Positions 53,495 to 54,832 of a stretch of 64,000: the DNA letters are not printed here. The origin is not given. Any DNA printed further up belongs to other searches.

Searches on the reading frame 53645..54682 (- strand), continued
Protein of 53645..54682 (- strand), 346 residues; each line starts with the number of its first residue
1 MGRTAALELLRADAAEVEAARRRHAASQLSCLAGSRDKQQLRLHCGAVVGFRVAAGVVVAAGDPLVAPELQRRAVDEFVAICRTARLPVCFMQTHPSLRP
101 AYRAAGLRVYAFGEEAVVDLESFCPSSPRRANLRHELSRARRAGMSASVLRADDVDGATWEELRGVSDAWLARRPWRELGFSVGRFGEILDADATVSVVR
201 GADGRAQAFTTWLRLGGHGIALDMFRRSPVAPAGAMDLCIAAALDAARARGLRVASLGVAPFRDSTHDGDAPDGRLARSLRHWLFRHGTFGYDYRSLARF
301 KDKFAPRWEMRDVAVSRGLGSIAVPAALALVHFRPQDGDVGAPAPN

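Call 42: search_solved_structures(query=window:53645-54682:-, max_evalue=1e-20, show_alignments=5)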
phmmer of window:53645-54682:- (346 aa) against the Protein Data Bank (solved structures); distinct sequences matched with E-value up to 1e-20: 10.
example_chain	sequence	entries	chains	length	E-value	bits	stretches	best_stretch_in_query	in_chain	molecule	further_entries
5vrv_A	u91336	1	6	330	1.8e-31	112.7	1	49-324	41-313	Protein regulated by acid pH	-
6lv0_A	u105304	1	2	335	3e-31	112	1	60-322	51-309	Low pH-inducible protein LpiA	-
7f47_A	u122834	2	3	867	1.1e-30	110.1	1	63-320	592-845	Hypothetical conserved protein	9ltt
6lvf_B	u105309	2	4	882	2.4e-30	109.1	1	60-322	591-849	Low pH-inducible protein LpiA | Bifunctional lysylphosphatidylglycerol flippase/synthetase MprF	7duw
4v34_A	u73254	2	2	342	7.9e-28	100.8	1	3-326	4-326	ALANYL-TRNA-DEPENDENT L-ALANYL- PHOPHATIDYLGLYCEROL SYNTHASE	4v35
9goe_A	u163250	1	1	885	5.2e-27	98.1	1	14-326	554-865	Phosphatidylglycerol lysyltransferase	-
9w50_A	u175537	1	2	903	5.4e-27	98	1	14-326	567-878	Phosphatidylglycerol lysyltransferase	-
9j8q_A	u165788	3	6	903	5.4e-27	98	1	14-326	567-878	Phosphatidylglycerol lysyltransferase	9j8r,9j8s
9w51_A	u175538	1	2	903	1.4e-26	96.6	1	56-326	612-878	Phosphatidylglycerol lysyltransferase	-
4v36_A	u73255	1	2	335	1.7e-25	93.1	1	15-317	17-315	LYSYL-TRNA-DEPENDENT L-YSYL-PHOSPHATIDYLGYCEROL SYNTHASE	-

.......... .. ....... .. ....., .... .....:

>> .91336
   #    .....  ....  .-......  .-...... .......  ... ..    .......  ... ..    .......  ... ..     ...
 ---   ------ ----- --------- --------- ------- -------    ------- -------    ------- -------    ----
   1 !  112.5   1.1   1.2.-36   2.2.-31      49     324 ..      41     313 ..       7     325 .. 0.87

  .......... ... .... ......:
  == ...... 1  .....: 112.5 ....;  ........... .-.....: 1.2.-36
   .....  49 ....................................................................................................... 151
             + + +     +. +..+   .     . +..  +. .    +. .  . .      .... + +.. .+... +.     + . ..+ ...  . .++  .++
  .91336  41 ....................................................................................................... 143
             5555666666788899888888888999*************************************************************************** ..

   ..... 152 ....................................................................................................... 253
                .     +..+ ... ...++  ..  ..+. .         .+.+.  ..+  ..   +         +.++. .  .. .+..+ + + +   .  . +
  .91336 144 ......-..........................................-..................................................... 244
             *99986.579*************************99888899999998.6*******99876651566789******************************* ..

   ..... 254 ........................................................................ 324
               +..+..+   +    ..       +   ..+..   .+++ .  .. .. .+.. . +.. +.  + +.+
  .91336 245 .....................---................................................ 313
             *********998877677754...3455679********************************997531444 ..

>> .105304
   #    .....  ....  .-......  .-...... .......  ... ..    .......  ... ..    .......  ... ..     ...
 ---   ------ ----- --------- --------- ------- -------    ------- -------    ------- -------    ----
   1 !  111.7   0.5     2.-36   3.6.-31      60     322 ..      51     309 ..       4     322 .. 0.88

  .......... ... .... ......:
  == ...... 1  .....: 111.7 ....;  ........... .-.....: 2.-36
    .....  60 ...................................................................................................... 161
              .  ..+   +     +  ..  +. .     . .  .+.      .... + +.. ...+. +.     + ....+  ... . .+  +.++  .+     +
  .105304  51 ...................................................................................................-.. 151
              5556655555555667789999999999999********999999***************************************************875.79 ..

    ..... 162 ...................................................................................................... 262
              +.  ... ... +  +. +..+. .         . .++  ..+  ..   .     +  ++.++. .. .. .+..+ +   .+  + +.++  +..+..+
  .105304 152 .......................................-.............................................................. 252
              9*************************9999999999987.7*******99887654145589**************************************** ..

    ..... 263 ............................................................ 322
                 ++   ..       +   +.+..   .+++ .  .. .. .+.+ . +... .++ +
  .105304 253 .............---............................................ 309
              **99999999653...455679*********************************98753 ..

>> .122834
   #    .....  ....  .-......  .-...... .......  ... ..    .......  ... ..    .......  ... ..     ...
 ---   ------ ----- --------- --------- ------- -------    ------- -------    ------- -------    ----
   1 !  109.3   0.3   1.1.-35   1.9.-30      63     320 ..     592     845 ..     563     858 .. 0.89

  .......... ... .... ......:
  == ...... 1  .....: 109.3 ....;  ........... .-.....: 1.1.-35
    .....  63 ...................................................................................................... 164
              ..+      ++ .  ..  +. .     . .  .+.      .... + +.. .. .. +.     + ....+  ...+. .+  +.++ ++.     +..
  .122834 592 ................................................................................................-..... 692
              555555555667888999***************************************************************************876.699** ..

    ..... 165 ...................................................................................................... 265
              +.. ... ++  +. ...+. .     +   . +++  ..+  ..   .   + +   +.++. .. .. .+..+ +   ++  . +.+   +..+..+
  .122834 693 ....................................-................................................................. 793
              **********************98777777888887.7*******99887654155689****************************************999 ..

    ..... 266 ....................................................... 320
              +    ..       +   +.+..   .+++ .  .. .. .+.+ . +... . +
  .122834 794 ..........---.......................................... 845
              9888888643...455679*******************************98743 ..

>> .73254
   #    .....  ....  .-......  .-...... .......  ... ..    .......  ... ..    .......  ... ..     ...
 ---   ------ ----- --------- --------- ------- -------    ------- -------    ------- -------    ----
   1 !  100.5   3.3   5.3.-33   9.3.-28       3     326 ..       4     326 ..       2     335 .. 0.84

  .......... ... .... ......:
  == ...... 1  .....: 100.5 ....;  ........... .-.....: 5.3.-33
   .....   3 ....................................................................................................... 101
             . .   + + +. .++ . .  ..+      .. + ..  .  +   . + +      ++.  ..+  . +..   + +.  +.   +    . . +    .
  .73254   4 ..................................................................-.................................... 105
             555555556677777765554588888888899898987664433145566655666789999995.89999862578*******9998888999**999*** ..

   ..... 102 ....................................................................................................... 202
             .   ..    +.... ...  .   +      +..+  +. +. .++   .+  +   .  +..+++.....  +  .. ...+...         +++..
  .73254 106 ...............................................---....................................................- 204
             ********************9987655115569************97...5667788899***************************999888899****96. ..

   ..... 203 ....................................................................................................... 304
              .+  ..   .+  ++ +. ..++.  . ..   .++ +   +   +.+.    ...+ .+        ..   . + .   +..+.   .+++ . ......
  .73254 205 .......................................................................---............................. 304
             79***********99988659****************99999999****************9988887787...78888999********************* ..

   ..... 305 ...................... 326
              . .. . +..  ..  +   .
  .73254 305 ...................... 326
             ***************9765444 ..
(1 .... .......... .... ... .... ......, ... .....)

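Call 48: search_protein_families(library=ncbifam, proteins=[window:53645-54682:-, P0005, P0012, L008:3769-5421:+], max_evalue=0.001)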
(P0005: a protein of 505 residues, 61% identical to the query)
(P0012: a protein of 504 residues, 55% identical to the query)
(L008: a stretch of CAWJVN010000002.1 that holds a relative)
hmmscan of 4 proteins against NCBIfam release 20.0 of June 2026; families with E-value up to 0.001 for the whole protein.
window:53645-54682:- (346 aa): 2 families
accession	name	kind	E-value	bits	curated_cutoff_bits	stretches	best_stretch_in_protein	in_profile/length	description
NF033480.1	bifunc_MprF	equivalog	3e-55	187.9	600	1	12-331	521-838/841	bifunctional lysylphosphatidylglycerol flippase/synthetase MprF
NF002821.0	PRK02983.1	equivalog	5.9e-40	137.1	742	1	29-318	262-552/1102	bifunctional lysylphosphatidylglycerol synthetase/lysine--tRNA ligase LysX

P0005 (505 aa): 2 families
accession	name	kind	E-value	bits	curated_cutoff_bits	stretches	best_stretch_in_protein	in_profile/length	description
NF033480.1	bifunc_MprF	equivalog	5.4e-62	210.2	600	1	184-495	524-836/841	bifunctional lysylphosphatidylglycerol flippase/synthetase MprF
NF002821.0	PRK02983.1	equivalog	4.9e-40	137.4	742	1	201-481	266-549/1102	bifunctional lysylphosphatidylglycerol synthetase/lysine--tRNA ligase LysX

P0012 (504 aa): 2 families
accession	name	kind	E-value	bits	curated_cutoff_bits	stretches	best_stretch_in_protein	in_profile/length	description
NF033480.1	bifunc_MprF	equivalog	4.6e-60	203.8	600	1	171-500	510-839/841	bifunctional lysylphosphatidylglycerol flippase/synthetase MprF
NF002821.0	PRK02983.1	equivalog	5.3e-39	134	742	1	201-496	264-562/1102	bifunctional lysylphosphatidylglycerol synthetase/lysine--tRNA ligase LysX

L008:3769-5421:+ (551 aa): 4 families
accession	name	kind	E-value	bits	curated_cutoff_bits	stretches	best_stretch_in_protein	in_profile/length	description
NF041944.1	Xylase_Ferestase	equivalog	1.5e-13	49.8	1200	1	286-502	483-683/694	bifunctional endo-1,4-beta-xylanase/feruloyl esterase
NF050058.1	e_dPHAscl_type1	hypoth_equivalog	2e-09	37.3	150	1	283-472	6-197/276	extracellular catalytic domain type 1 short-chain-length polyhydroxyalkanoate depolymerase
NF007758.0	PRK10439.1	equivalog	3.3e-08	32.9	222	1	376-511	277-410/418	enterochelin esterase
TIGR02821.1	fghA_ester_D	equivalog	0.0008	19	281.7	0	376-421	124-169/275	S-formylglutathione hydrolase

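Call 50: find_encoding_contigs(protein=P0006, flank=4000, max_places=3)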
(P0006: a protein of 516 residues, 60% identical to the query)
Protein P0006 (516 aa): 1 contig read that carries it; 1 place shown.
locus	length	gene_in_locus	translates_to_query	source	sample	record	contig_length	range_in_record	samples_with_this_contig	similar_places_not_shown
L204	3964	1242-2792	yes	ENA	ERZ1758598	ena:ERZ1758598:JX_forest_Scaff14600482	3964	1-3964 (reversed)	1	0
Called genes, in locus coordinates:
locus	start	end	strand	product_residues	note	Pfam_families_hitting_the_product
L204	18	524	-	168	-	-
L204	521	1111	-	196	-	PF13302:Acetyltransf_3, PF13523:Acetyltransf_8, PF00583:Acetyltransf_1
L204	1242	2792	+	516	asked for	PF09924:LPG_synthase_C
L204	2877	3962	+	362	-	?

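Call 56: predict_structure(alignment_id=A1)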
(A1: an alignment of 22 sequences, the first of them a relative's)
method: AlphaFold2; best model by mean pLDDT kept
length: 346 residues; sequences in the alignment: 22
mean_pLDDT: 90.3   pTM: 0.88
mean pLDDT of the five models: 90.3, 89.5, 89.2, 89.1, 84.9
residues with pLDDT >= 90: 261; 70-90: 62; 50-70: 14; < 50: 9
segments of 3 or more residues with pLDDT < 50: 339-346
pLDDT, mean of each block of 10 residues (from residue 1): 65 92 94 91 97 95 97 98 95 96 97 96 94 98 98 93 96 85 79 90 98 92 94 98 96 96 73 84 88 90 95 93 91 68 39
secondary structure, 60 per line:
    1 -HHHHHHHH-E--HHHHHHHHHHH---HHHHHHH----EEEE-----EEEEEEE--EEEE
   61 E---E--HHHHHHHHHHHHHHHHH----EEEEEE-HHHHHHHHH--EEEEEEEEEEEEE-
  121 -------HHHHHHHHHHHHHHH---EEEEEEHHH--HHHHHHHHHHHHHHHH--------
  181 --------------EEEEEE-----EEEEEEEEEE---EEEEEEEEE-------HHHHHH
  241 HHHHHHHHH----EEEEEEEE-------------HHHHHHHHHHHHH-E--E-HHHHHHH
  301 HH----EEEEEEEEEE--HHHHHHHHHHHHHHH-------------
elements in order: H2-9 H14-24 H28-34 E39-42 E48-54 E57-61 H68-84 E89-94 H96-104 E107-119 H128-142 E146-151 H157-172 E195-200 E206-215 E219-227 H235-249 E254-261 H275-287 H294-302 E307-316 H319-333

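Call 58: fold_search(model_id=the predicted structure, library=pdb)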
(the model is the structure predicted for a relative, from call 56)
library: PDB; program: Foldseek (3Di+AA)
matches with E <= 10: 605; with E <= 0.001: 136
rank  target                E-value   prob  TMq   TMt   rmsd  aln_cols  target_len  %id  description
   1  4v34                  1.4e-26  1.00  0.76  0.81   3.6       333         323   27  The Structure of A-PGS from Pseudomonas aeruginosa (SeMet derivative) (released 2015-08-19)
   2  4v35                  3.3e-26  1.00  0.76  0.82   3.8       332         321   28  The Structure of A-PGS from Pseudomonas aeruginosa (released 2015-08-19)
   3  5vrv_D                5.4e-26  1.00  0.78  0.85   3.2       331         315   30  2.05 Angstrom Resolution Crystal Structure of C-terminal Domain (DUF2156) of Putative Lysylphosphatidylglycerol Synthe (released 2017-05-24)
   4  5vrv_F                5.7e-26  1.00  0.77  0.84   3.5       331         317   30  2.05 Angstrom Resolution Crystal Structure of C-terminal Domain (DUF2156) of Putative Lysylphosphatidylglycerol Synthe (released 2017-05-24)
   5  5vrv_E                1.5e-25  1.00  0.79  0.86   3.1       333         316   28  2.05 Angstrom Resolution Crystal Structure of C-terminal Domain (DUF2156) of Putative Lysylphosphatidylglycerol Synthe (released 2017-05-24)
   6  5vrv_B                1.9e-25  1.00  0.78  0.85   3.1       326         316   28  2.05 Angstrom Resolution Crystal Structure of C-terminal Domain (DUF2156) of Putative Lysylphosphatidylglycerol Synthe (released 2017-05-24)
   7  5vrv_A                2.1e-25  1.00  0.79  0.85   3.5       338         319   30  2.05 Angstrom Resolution Crystal Structure of C-terminal Domain (DUF2156) of Putative Lysylphosphatidylglycerol Synthe (released 2017-05-24)
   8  6lv0_A                3.8e-25  1.00  0.79  0.86   5.9       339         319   27  Crystal structure of the soluble domain of the multiple peptide resistance factor (MprF) from Rhizobium tropici (released 2021-02-03)
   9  5vrv_C                1.0e-24  1.00  0.77  0.84   3.3       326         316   28  2.05 Angstrom Resolution Crystal Structure of C-terminal Domain (DUF2156) of Putative Lysylphosphatidylglycerol Synthe (released 2017-05-24)
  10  4v36_A                1.6e-24  1.00  0.75  0.80   3.9       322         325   27  The structure of L-PGS from Bacillus licheniformis (released 2015-08-19)
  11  7duw_A                2.0e-24  1.00  0.81  0.36   3.7       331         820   28  Cryo-EM structure of the multiple peptide resistance factor (MprF) loaded with two lysyl-phosphatidylglycerol molecule (released 2021-04-21)
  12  7f47                  2.4e-24  1.00  0.80  0.35   3.3       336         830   29  Cryo-EM structure of Rhizobium etli MprF (released 2022-06-22)
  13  4v36_B                3.9e-24  1.00  0.75  0.82   4.3       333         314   25  The structure of L-PGS from Bacillus licheniformis (released 2015-08-19)
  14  9goe_A                1.7e-22  1.00  0.73  0.33   2.8       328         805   26  Cryo-EM structure of the multiple peptide resistance factor (MprF) from Pseudomonas aeruginosa bound to a synthetic na (released 2025-03-12)
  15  9j8s_A                7.8e-22  1.00  0.70  0.32   3.1       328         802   26  MprF from Pseudomonas aeruginosa in nanodisc, C2 symmetry (released 2025-09-03)
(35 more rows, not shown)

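Call 68: search_protein_representatives(protein=window:53645-54682:-)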
Query: 346 residues. Proteins with E-value up to 0.001 (for the whole library): 3939; up to 1e-10: 2339; up to 1e-30: 99. The best 150 are listed.
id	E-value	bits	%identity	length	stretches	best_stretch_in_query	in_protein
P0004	6.8e-113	393.6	62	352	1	12-334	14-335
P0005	2.0e-106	372.4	61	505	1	15-335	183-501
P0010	1.7e-92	326.5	54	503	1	16-333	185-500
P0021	3.9e-85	302.4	58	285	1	53-334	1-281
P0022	1.6e-84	300.3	53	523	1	17-336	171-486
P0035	1.2e-77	277.8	50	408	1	17-334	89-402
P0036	1.3e-75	271.0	45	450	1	14-332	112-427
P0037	8.1e-69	248.7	46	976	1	15-336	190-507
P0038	9.0e-67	242.0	42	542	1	7-345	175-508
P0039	5.1e-60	219.8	44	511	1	12-336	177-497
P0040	1.4e-54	201.9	55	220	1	138-343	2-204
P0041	1.8e-54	201.6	76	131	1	1-131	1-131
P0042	4.5e-52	193.7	49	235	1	117-335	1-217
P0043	1.6e-47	178.7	39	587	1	46-334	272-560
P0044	2.1e-47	178.3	40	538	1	23-337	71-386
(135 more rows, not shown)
